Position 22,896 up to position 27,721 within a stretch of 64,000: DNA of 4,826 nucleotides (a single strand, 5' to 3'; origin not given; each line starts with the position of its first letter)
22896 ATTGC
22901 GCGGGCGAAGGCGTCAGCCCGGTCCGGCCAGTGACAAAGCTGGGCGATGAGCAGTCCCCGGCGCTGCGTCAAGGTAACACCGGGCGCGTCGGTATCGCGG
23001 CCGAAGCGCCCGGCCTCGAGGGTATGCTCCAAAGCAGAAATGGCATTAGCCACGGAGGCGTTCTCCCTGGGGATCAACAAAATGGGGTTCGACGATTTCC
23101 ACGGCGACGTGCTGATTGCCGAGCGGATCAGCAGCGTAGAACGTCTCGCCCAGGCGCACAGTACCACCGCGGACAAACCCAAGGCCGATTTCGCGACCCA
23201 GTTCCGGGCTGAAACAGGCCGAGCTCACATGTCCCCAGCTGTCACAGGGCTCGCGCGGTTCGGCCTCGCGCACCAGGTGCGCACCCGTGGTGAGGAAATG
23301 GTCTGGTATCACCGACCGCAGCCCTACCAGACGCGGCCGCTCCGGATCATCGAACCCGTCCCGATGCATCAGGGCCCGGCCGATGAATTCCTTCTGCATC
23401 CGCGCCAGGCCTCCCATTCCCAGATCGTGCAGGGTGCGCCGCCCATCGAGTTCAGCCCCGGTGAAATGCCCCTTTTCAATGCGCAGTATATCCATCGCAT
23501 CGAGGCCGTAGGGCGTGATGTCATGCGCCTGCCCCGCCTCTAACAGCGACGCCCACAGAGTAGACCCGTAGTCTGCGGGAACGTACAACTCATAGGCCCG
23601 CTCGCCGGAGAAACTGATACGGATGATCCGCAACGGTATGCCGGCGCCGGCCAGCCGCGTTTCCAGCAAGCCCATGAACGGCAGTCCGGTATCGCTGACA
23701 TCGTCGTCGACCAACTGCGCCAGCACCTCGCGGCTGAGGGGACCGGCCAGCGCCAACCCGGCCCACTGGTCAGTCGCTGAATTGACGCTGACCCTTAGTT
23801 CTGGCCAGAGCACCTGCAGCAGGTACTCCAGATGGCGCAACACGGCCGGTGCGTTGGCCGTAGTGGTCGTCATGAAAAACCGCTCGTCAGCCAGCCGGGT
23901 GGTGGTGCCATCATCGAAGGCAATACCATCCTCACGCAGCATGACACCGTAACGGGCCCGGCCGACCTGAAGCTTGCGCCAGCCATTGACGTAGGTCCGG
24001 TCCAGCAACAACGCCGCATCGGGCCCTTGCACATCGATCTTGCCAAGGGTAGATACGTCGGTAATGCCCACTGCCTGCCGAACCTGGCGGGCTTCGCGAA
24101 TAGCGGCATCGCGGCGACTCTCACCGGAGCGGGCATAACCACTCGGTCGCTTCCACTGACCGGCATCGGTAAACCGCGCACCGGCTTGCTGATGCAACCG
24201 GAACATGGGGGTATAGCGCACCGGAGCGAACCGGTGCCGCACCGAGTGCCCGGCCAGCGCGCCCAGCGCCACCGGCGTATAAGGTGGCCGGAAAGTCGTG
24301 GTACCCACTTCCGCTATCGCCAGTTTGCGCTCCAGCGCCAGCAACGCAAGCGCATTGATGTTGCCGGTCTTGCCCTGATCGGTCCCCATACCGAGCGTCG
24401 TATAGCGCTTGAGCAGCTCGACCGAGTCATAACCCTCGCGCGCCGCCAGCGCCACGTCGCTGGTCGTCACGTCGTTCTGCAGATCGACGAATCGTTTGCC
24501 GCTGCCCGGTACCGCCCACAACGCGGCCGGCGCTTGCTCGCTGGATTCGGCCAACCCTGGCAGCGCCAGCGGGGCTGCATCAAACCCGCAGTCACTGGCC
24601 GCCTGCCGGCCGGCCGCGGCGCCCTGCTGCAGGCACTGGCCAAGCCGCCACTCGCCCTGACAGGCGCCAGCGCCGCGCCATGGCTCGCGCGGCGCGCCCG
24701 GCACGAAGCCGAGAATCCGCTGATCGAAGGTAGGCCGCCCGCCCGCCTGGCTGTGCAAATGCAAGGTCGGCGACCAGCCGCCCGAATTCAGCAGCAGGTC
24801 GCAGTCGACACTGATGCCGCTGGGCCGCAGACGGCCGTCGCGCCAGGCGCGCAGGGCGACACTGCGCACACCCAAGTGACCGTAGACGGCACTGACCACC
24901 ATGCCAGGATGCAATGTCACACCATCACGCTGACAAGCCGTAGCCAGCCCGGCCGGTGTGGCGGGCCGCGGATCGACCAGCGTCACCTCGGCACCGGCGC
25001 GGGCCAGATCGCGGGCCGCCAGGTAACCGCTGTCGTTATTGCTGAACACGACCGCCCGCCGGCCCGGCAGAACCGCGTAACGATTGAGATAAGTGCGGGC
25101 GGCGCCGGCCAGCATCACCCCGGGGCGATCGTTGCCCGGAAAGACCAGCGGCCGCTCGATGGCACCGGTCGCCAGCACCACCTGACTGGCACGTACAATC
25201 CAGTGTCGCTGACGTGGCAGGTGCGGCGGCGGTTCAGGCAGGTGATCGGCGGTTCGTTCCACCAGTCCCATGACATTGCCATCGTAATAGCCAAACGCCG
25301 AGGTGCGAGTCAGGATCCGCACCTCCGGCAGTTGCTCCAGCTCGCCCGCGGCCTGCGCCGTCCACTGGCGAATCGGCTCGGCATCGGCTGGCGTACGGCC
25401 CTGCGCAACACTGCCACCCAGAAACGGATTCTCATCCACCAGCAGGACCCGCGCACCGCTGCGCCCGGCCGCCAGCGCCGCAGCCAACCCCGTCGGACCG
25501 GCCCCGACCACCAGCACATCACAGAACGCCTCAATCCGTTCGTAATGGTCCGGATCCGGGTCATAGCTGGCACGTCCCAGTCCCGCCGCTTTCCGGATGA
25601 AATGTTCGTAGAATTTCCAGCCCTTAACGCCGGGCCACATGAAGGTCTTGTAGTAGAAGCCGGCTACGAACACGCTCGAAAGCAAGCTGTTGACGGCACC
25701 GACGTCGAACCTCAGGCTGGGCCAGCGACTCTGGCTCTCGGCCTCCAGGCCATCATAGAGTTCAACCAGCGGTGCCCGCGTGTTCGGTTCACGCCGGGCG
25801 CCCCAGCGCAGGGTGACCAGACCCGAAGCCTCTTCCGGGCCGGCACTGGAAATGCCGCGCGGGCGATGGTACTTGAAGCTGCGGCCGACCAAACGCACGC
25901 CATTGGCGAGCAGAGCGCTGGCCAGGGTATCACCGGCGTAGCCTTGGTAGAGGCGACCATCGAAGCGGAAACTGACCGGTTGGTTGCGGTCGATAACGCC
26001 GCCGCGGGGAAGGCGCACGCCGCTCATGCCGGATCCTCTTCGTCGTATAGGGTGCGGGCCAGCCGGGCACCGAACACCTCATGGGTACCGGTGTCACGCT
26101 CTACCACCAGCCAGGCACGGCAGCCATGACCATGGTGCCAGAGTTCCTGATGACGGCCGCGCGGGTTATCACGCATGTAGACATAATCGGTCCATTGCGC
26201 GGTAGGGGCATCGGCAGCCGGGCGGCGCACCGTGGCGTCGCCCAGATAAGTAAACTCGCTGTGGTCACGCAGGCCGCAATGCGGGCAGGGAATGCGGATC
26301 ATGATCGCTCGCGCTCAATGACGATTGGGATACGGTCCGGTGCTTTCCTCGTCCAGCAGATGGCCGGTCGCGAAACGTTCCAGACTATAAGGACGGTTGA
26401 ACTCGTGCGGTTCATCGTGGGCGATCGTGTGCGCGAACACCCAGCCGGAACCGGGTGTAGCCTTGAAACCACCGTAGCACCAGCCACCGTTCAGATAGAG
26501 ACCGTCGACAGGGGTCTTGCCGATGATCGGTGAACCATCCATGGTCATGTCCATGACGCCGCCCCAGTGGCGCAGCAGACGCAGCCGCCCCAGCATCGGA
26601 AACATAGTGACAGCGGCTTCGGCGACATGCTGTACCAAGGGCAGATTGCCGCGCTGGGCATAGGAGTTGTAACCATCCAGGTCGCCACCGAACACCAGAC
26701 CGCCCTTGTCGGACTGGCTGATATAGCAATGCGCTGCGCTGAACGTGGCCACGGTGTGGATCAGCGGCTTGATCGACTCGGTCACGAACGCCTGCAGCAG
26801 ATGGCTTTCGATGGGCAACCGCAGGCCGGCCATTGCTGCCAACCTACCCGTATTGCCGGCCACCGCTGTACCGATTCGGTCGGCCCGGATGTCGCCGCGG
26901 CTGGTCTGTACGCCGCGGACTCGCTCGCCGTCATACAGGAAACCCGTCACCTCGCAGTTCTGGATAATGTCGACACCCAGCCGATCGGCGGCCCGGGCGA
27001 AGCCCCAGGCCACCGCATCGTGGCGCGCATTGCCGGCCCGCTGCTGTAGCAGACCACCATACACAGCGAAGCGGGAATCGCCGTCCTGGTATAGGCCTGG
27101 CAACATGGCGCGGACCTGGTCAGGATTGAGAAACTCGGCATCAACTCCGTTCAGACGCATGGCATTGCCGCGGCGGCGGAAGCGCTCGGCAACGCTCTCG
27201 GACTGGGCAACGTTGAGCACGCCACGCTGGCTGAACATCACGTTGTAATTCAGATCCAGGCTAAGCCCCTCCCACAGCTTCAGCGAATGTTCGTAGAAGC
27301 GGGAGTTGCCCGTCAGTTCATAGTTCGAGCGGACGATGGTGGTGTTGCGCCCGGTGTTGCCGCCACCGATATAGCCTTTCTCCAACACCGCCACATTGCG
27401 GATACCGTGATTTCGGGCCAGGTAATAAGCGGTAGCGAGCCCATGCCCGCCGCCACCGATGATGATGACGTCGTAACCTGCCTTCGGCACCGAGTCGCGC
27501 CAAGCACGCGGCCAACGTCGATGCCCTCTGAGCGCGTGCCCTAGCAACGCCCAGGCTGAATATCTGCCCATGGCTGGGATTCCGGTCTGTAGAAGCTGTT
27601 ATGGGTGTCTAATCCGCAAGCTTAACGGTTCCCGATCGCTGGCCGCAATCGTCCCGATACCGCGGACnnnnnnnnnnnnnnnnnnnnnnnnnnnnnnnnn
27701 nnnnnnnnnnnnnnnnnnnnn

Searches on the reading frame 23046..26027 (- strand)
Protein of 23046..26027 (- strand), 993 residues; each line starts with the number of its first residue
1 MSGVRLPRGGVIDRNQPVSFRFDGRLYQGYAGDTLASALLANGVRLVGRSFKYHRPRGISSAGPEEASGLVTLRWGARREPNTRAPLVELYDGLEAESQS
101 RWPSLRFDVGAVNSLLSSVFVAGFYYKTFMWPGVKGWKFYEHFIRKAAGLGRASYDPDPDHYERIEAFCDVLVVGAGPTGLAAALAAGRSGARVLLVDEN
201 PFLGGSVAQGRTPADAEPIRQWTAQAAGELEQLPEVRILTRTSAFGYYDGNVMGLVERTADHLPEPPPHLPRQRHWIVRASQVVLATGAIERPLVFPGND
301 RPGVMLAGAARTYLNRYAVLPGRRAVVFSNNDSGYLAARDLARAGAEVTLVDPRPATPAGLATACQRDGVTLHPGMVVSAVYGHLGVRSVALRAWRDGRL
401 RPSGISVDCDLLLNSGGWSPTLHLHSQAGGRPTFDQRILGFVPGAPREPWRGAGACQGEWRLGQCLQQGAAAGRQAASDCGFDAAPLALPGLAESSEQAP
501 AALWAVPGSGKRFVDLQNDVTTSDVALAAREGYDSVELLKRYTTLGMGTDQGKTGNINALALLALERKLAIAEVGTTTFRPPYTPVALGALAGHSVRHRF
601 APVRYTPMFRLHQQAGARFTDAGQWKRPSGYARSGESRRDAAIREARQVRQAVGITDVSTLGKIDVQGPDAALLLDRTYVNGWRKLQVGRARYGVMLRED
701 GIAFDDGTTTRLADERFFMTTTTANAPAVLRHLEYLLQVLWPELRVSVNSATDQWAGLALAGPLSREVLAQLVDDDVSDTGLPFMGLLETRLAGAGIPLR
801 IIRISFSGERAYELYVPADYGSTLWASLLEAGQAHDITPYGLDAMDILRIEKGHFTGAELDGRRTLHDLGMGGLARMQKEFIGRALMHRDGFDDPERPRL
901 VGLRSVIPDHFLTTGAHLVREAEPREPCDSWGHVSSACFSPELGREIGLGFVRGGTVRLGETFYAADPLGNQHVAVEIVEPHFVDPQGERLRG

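Call 33: search_protein_families(library=ncbifam, proteins=[window:23046-26027:-], max_evalue=0.00001)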
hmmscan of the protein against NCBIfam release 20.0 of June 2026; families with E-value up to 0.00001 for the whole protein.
window:23046-26027:- (993 aa): 22 families
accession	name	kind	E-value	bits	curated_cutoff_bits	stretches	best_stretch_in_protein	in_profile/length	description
TIGR01372.1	soxA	subfamily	0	1298.3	1164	1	5-992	5-995/996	sarcosine oxidase subunit alpha family protein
NF001567.0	PRK00389.1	subfamily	1e-51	176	300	1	603-986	3-355/359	glycine cleavage system aminomethyltransferase GcvT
NF053776.1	TmaoDeMthMsil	equivalog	3.1e-46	158.3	1100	1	639-992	415-762/763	trimethylamine N-oxide demethylase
TIGR00528.1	gcvT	equivalog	4.5e-39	134.4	235.85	1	605-984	3-360/362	glycine cleavage system aminomethyltransferase GcvT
NF010093.0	PRK13579.1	equivalog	4e-34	118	459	1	602-987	8-367/371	glycine cleavage system aminomethyltransferase GcvT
NF009133.0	PRK12486.1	equivalog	5.5e-21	74.9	410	1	646-959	48-346/369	dimethylsulfoniopropionate demethylase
TIGR03996.1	mycofact_OYE_1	hypoth_equivalog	1.4e-08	33.7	627.9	1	158-208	362-412/633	mycofactocin system FadH/OYE family oxidoreductase 1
TIGR04018.1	Bthiol_YpdA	hypoth_equivalog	2e-08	33.5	339.9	0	170-199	1-30/316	YpdA family putative bacillithiol disulfide reductase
TIGR03997.1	mycofact_OYE_2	equivalog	3.2e-08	32.4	793.15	1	170-212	381-423/645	mycofactocin system FadH/OYE family oxidoreductase 2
NF004789.0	PRK06134.1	subfamily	3.4e-08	32.5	747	1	165-249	9-91/581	FAD-dependent oxidoreductase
NF047633.1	SyrngDmethDesA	equivalog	4.1e-08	32.2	800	1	661-844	56-239/453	syringate O-demethylase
NF005691.0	PRK07494.1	equivalog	1.1e-07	30.8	459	0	168-202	8-42/404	UbiH/UbiF family hydroxylase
NF053677.1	Desat2ChcC2Cyan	equivalog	1.1e-07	30.6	900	1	169-208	1-40/558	4-oxocyclohex-2-ene-1-carboxylate 5-dehydrogenase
NF009477.0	PRK12843.1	equivalog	2.9e-07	29.3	758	1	165-208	13-56/578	FAD-dependent oxidoreductase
TIGR01292.1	TRX_reduct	equivalog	1.3e-06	27.5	343.45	0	170-201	2-33/300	thioredoxin-disulfide reductase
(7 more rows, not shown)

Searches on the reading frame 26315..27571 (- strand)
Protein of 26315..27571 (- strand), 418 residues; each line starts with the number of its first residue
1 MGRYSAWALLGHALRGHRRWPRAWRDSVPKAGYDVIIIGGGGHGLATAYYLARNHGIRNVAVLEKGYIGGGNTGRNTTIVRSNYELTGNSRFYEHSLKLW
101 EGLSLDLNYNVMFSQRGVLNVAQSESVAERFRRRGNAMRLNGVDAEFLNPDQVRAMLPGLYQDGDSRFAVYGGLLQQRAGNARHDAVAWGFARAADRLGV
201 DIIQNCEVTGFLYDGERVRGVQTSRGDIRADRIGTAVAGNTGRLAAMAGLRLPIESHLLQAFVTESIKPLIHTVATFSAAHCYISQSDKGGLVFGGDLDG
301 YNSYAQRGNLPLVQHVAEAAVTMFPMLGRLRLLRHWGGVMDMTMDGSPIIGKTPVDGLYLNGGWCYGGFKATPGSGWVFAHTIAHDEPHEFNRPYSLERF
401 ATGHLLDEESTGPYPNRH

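Call 33: search_protein_families(library=ncbifam, proteins=[window:26315-27571:-], max_evalue=0.00001)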
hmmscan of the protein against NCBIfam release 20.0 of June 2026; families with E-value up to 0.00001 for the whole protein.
window:26315-27571:- (418 aa): 12 families
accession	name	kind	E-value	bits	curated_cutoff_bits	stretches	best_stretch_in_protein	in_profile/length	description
TIGR01373.1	soxB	subfamily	1.6e-206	685.9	529.45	1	3-408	1-407/407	sarcosine oxidase subunit beta family protein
TIGR02352.1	thiamin_ThiO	equivalog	6.2e-28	97.9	250.8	1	35-385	1-349/351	glycine oxidase ThiO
NF001933.0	PRK00711.1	subfamily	1.3e-26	93.6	383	1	94-403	113-419/429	D-amino acid dehydrogenase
NF008425.0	PRK11259.1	equivalog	2.2e-17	63.1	257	1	32-246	4-210/377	N-methyl-L-tryptophan oxidase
NF050086.1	pipecolate_AmaA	exception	1.1e-13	50.7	600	1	114-394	119-391/425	L-pipecolate oxidase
NF008726.1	PRK11728.1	equivalog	7.3e-10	38.2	299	1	33-251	1-212/389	L-2-hydroxyglutarate oxidase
TIGR03329.1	Phn_aa_oxid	hypoth_equivalog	1.4e-09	37.2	632.8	0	33-78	25-70/460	putative aminophosphonate oxidoreductase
TIGR01377.1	soxA_mon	subfamily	1.7e-08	33.6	479.65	1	33-256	1-215/381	amino oxidase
TIGR03364.1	HpnW_proposed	hypoth_equivalog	6.6e-08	32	285.1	1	33-234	1-190/365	TIGR03364 family FAD-dependent oxidoreductase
NF004991.0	PRK06370.1-3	subfamily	5.3e-07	28.5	620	1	20-133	23-137/509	FAD-containing oxidoreductase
TIGR01813.1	flavo_cyto_c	subfamily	9.1e-07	28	285.45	0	34-77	1-43/444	flavocytochrome c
TIGR00292.1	TIGR00292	equivalog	9.1e-06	25.1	148.3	0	31-73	20-61/254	sulfide-dependent adenosine diphosphate thiazole synthase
